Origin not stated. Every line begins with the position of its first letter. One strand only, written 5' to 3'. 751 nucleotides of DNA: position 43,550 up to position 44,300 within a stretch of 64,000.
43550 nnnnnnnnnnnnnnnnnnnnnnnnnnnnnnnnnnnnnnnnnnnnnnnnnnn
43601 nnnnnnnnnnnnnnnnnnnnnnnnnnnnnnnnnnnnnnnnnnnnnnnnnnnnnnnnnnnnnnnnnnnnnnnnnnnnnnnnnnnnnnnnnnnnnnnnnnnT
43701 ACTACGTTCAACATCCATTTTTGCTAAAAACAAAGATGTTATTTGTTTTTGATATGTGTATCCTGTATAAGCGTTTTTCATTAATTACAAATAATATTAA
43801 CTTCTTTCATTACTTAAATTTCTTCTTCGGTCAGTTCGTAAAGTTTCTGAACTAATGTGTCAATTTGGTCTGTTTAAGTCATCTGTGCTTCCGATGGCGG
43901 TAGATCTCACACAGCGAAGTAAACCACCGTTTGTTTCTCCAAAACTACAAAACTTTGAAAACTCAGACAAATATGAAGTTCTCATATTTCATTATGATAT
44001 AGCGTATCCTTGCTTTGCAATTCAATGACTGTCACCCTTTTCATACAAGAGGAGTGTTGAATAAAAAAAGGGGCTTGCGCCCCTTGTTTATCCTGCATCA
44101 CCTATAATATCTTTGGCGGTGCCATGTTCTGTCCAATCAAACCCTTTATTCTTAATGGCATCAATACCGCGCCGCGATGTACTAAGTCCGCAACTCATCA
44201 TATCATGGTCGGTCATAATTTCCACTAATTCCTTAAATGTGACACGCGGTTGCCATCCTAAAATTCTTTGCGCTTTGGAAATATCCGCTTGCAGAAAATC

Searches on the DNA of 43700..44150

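Call 45: search_rna_families(source=window, start=43700, end=44150, threshold=evalue, max_evalue=5)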
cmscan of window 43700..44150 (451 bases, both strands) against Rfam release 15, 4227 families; matches with E-value up to 5: 5.
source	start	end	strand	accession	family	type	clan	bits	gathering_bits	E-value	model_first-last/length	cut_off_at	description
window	44021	44095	+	RF02059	STnc50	Gene; sRNA;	-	18.7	55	1.5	1-84/84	no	Salmonella enterica sRNA STnc40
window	43961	44042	-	RF02307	TtnuCD33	Gene; snRNA; snoRNA; CD-box;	-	18.2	80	4.8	1-74/74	no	Tetrahymena snoRNA TtnuCD33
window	43980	44088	+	RF00082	SraG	Gene; sRNA;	-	15.1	50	4.2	1-177/177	no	SraG RNA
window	43985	44063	+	RF01637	ceN47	Gene; snRNA; snoRNA; CD-box;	-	12.8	35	3.2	1-155/155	no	Nematode snoRNA ceN47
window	43721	43765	-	RF02350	psRNA6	Gene; sRNA;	-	9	60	3.9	1-333/333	no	Nitrosomonas sRNA psRNA6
